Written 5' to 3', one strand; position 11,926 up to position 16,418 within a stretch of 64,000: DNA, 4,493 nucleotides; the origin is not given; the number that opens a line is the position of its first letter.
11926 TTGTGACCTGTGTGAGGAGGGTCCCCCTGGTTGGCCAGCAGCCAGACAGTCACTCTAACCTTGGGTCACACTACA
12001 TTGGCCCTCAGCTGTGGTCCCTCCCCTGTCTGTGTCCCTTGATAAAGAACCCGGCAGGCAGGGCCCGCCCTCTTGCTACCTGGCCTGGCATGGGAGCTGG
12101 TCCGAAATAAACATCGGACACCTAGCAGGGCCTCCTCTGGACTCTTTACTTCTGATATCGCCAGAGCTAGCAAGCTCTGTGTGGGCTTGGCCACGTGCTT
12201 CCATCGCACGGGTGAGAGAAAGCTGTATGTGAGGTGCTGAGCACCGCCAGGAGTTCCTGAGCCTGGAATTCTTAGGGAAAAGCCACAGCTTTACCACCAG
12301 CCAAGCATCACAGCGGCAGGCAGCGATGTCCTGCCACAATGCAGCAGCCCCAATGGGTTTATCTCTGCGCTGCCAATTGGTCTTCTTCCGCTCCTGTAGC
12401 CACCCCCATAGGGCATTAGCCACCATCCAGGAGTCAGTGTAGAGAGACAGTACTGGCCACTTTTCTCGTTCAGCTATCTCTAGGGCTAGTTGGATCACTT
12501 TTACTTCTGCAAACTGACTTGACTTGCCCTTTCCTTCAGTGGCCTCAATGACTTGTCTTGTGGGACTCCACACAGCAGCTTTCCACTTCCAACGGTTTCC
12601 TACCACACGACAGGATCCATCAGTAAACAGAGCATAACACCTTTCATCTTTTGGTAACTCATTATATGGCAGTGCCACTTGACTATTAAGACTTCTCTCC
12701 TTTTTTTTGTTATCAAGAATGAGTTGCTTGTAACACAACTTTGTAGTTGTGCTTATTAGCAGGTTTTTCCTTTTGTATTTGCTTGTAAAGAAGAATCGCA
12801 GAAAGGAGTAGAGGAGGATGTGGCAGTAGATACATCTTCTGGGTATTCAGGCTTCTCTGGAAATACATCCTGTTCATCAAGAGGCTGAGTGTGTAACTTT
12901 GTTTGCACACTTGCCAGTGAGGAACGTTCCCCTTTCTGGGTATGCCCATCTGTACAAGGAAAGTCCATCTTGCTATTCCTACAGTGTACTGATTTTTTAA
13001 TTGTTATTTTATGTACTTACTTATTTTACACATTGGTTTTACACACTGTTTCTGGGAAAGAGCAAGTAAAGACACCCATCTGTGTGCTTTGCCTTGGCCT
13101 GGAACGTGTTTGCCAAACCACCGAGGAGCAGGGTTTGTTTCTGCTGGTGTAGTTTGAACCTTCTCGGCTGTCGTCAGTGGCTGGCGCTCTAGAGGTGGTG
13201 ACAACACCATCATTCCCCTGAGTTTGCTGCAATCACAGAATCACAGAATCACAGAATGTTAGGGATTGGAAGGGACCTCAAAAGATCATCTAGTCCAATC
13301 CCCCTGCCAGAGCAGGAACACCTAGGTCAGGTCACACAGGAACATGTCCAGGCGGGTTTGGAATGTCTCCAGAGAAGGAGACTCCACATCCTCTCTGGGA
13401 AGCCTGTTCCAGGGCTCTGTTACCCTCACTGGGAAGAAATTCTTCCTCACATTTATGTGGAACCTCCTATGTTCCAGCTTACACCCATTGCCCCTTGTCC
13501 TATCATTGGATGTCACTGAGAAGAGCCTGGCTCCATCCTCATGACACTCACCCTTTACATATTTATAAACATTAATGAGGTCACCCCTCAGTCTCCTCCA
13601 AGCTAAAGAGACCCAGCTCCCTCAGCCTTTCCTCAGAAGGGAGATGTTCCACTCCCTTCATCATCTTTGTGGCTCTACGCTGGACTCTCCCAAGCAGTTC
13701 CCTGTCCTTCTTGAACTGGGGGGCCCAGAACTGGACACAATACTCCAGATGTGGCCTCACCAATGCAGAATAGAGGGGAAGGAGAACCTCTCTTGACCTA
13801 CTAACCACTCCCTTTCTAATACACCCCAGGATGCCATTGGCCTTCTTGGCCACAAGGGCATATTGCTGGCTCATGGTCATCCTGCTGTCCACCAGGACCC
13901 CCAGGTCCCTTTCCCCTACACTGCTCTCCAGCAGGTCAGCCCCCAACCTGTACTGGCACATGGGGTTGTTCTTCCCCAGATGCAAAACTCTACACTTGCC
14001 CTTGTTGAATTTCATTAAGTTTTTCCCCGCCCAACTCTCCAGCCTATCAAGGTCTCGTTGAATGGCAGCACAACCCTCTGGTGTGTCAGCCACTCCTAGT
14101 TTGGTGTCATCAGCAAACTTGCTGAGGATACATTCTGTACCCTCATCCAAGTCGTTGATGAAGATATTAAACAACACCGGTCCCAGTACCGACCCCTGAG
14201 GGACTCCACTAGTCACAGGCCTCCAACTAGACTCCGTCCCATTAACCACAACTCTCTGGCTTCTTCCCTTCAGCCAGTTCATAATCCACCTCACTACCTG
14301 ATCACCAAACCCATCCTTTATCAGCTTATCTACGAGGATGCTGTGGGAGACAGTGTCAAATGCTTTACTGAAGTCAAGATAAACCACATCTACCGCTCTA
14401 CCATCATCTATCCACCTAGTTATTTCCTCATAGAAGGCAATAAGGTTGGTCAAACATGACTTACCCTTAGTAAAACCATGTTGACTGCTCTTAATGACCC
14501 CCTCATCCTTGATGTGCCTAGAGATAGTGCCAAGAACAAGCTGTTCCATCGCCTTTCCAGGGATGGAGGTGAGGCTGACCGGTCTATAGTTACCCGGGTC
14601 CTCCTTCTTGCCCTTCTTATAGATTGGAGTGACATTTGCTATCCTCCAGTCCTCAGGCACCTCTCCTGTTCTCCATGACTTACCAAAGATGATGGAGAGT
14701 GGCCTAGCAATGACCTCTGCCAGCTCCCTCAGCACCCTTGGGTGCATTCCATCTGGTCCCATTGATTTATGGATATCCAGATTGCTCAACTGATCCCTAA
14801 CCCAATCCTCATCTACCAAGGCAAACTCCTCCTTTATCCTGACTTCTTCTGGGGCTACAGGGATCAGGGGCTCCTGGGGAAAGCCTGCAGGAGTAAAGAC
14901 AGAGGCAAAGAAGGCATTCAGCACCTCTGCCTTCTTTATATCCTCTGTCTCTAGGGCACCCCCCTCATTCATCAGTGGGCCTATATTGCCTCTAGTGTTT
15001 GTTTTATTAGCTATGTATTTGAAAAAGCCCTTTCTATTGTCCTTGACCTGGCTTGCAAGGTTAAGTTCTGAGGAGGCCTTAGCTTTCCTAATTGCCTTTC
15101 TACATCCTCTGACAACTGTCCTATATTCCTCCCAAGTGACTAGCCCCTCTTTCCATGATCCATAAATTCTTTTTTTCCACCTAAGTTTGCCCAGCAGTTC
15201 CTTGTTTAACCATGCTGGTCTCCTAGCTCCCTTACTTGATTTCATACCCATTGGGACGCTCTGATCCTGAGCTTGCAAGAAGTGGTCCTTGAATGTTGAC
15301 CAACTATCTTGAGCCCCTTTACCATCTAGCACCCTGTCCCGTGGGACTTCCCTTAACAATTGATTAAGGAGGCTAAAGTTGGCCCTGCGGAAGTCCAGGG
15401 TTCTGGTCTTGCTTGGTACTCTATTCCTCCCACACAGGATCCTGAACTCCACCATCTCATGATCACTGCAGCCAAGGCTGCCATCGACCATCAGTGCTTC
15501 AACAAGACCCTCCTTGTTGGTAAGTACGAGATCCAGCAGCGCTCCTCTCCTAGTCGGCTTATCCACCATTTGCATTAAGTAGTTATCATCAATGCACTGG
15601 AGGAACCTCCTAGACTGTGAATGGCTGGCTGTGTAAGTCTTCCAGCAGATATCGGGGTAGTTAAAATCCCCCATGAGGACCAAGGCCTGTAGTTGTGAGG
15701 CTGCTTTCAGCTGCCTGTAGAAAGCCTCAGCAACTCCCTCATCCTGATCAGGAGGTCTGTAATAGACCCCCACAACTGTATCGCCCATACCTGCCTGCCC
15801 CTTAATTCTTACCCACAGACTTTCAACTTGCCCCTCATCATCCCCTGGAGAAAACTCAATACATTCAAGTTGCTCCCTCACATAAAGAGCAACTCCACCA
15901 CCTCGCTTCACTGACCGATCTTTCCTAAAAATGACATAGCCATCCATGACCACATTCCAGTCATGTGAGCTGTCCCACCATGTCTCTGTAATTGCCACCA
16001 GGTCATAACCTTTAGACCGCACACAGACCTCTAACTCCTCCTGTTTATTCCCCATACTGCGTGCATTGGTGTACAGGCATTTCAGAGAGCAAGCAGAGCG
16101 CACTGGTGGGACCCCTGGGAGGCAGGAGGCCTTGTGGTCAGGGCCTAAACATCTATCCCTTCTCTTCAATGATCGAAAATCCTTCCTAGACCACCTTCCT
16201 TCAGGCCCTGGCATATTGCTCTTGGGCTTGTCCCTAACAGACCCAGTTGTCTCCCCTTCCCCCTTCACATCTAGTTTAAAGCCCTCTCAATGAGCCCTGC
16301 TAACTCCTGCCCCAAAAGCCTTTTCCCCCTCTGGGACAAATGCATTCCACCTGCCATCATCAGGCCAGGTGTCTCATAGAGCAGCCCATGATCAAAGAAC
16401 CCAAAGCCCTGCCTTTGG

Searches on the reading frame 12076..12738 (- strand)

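Call 68: search_protein_families(library=pfam, proteins=[window:12076-12738:-], max_evalue=0.001)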
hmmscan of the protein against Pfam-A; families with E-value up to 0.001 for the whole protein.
window:12076-12738:- (220 aa): 1 family
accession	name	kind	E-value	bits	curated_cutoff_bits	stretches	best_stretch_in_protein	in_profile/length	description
PF00075.30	RNase_H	-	1.3e-11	45.2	25.8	1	35-140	4-107/141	RNase H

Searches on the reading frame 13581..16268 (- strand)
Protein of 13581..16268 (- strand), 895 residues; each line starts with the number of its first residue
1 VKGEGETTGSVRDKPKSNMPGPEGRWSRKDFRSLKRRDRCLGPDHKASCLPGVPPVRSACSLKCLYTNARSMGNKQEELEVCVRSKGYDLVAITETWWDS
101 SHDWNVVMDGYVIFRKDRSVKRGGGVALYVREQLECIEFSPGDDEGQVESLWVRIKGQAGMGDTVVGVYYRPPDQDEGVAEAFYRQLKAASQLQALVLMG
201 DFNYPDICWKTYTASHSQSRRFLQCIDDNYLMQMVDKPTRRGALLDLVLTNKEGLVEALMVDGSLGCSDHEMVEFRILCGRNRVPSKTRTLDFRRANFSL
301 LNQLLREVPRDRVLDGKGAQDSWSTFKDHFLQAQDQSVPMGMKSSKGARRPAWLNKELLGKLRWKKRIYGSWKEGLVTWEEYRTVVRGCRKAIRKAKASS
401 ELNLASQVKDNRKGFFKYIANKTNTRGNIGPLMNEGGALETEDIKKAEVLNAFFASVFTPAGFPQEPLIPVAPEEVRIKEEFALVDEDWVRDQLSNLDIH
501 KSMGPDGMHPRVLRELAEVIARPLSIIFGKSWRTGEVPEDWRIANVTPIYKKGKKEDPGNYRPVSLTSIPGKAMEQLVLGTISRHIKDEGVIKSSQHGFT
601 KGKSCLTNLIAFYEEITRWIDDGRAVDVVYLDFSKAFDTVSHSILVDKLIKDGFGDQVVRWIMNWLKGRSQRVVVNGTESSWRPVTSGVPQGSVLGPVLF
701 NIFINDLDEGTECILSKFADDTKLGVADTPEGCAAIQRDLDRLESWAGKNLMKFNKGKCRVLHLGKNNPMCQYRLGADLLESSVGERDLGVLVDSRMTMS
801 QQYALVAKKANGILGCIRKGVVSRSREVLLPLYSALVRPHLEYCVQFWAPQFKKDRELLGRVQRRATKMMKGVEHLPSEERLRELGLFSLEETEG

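Call 17: find_encoding_contigs(protein=window:13581-16268:-, flank=2000, max_places=4)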
Protein window:13581-16268:- (895 aa): no gene with exactly this product is on record in the collection.

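Call 18: find_homologous_proteins(query=window:13581-16268:-, max_evalue=1e-100)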
Query window:13581-16268:- (895 aa): 578 proteins with E <= 1e-100 among 8000 candidates; the best 120 are listed.
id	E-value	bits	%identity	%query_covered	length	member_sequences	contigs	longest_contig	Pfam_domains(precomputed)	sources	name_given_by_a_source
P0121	0.0e+0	1753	61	86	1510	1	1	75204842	PF00078.33,PF14529.13,PF03372.30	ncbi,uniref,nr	ncbi:hypothetical protein QYF61_009793 [Mycteria americana]|uniref:Reverse transcriptase domain-cont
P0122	0.0e+0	1747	60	95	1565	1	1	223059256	PF00078.33,PF14529.13,PF03372.30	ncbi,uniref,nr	ncbi:hypothetical protein QYF61_011142 [Mycteria americana]|uniref:Reverse transcriptase domain-cont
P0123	0.0e+0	1740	62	93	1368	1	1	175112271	PF00078.33,PF14529.13,PF03372.30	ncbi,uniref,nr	ncbi:hypothetical protein QYF61_019482 [Mycteria americana]|uniref:Reverse transcriptase domain-cont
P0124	0.0e+0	1646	59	92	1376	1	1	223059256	PF00078.33,PF14529.13,PF03372.30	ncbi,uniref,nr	ncbi:hypothetical protein QYF61_016327 [Mycteria americana]|uniref:Reverse transcriptase domain-cont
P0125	0.0e+0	1432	60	85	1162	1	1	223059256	PF00078.33,PF14529.13,PF03372.30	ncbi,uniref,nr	ncbi:hypothetical protein QYF61_004296 [Mycteria americana]|uniref:Reverse transcriptase domain-cont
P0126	0.0e+0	1392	49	92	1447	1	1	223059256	PF00078.33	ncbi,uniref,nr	ncbi:hypothetical protein QYF61_021602 [Mycteria americana]|uniref:Reverse transcriptase domain-cont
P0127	0.0e+0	1388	64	59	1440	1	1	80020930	PF00078.33,PF14529.13,PF03372.30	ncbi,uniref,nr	ncbi:hypothetical protein QYF61_007231 [Mycteria americana]|uniref:Reverse transcriptase domain-cont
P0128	0.0e+0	1358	60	94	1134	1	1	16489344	PF00078.33,PF14529.13,PF03372.30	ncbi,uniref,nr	ncbi:hypothetical protein QYF61_004502 [Mycteria americana]|uniref:Reverse transcriptase domain-cont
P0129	0.0e+0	1358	61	83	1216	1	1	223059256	PF00078.33,PF14529.13,PF03372.30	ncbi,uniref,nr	ncbi:hypothetical protein QYF61_011676 [Mycteria americana]|uniref:Reverse transcriptase domain-cont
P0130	0.0e+0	1350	60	91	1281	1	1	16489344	PF00078.33,PF14529.13,PF03372.30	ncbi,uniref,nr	ncbi:hypothetical protein QYF61_019800 [Mycteria americana]|uniref:Reverse transcriptase domain-cont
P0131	0.0e+0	1350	57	100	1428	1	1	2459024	PF00078.33,PF14529.13,PF03372.30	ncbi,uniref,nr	ncbi:hypothetical protein QYF61_005595 [Mycteria americana]|uniref:Reverse transcriptase domain-cont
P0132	0.0e+0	1315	61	90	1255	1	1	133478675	PF00078.33,PF14529.13,PF03372.30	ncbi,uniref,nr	ncbi:hypothetical protein QYF61_000096 [Mycteria americana]|uniref:Reverse transcriptase domain-cont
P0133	0.0e+0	1311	60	67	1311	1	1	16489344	PF00078.33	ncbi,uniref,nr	ncbi:LOW QUALITY PROTEIN: hypothetical protein QYF61_008809 [Mycteria americana]|uniref:Reverse tran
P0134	0.0e+0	1309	53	75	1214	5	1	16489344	PF00078.33,PF14529.13,PF03372.30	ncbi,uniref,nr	ncbi:LOW QUALITY PROTEIN: hypothetical protein QYF61_004234 [Mycteria americana]|uniref:Reverse tran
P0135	0.0e+0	1291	65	56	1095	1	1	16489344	PF00078.33,PF03372.30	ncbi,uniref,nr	ncbi:LOW QUALITY PROTEIN: hypothetical protein QYF61_004278 [Mycteria americana]|uniref:Reverse tran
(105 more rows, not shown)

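Call 68: search_protein_families(library=pfam, proteins=[window:13581-16268:-], max_evalue=0.001)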
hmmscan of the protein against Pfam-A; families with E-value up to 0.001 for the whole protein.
window:13581-16268:- (895 aa): 3 families
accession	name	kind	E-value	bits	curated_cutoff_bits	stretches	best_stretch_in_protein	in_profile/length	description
PF00078.32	RVT_1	-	1.3e-31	110.3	29.6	1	554-763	2-193/205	Reverse transcriptase (RNA-dependent DNA polymerase)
PF03372.29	Exo_endo_phos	-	1.7e-12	48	24.5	1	83-270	26-225/225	Endonuclease/Exonuclease/phosphatase family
PF14529.12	Exo_endo_phos_2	-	5.6e-10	39.6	27.4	1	168-273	5-116/117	Endonuclease-reverse transcriptase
